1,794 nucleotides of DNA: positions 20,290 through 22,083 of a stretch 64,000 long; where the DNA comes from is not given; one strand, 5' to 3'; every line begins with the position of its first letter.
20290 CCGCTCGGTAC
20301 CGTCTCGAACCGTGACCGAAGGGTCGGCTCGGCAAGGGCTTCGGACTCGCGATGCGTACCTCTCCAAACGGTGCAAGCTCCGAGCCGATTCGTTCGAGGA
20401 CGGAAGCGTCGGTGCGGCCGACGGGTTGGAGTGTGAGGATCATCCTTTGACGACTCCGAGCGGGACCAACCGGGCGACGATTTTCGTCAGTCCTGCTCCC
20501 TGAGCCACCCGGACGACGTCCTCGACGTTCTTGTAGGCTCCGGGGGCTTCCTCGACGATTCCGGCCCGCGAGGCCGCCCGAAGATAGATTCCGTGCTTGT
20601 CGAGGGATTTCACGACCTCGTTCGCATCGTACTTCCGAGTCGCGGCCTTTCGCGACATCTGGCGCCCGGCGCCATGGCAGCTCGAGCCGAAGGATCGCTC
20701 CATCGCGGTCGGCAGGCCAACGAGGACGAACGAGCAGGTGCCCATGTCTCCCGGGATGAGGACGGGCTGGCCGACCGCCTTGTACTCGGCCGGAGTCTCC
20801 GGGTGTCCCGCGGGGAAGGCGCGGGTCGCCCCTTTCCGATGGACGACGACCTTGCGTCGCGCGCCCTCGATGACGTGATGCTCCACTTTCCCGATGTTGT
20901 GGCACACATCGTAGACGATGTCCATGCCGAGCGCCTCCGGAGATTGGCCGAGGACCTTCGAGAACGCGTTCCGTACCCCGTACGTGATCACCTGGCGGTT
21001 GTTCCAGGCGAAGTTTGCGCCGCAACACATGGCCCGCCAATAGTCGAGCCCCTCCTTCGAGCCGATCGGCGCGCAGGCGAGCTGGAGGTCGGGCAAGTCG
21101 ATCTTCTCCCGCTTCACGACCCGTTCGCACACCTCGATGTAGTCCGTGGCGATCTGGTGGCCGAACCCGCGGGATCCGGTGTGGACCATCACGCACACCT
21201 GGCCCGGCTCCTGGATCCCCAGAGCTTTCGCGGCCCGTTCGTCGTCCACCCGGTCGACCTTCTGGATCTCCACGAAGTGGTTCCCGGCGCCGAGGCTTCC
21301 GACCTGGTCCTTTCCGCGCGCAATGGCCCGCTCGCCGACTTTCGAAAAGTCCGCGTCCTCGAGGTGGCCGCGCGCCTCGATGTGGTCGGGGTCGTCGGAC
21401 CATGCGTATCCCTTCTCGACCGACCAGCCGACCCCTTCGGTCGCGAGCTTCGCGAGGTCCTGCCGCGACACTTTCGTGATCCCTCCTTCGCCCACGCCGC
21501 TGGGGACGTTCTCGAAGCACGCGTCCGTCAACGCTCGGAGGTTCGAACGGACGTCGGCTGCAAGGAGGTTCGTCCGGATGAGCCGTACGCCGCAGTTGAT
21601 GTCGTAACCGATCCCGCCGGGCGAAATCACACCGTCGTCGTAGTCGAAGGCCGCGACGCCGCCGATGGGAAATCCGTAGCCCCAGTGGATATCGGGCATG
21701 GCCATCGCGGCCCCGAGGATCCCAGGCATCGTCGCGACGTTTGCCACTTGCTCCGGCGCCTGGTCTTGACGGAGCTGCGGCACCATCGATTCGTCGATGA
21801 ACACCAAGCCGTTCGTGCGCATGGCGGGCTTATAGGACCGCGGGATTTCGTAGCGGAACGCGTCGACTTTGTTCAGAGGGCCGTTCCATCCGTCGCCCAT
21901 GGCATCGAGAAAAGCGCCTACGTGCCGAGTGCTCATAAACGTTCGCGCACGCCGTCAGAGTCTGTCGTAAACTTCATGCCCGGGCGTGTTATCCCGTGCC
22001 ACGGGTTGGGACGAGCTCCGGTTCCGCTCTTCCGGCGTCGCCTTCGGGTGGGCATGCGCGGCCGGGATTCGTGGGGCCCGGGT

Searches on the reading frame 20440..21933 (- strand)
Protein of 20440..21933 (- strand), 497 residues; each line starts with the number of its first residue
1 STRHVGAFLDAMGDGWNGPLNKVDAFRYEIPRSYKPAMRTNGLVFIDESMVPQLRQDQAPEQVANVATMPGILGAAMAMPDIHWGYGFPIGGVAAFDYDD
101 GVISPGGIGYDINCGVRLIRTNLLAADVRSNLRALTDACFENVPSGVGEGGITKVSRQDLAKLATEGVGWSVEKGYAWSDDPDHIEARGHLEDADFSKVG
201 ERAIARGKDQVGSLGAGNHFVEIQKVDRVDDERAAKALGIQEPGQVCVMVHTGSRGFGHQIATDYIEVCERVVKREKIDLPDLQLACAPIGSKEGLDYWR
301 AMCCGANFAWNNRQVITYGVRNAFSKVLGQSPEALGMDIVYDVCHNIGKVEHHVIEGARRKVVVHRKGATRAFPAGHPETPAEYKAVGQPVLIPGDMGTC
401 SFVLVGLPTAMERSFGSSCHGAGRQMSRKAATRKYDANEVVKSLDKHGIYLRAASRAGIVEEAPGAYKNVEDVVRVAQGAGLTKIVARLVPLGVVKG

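Call 63: search_protein_families(library=pfam, proteins=[window:20440-21933:-], max_evalue=0.00001)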
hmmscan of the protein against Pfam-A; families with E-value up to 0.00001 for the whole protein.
window:20440-21933:- (497 aa): 1 family
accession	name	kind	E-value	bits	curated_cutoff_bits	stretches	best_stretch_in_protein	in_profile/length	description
PF01139.22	RtcB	-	1e-169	565.8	27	1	62-497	1-426/426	tRNA-splicing ligase RtcB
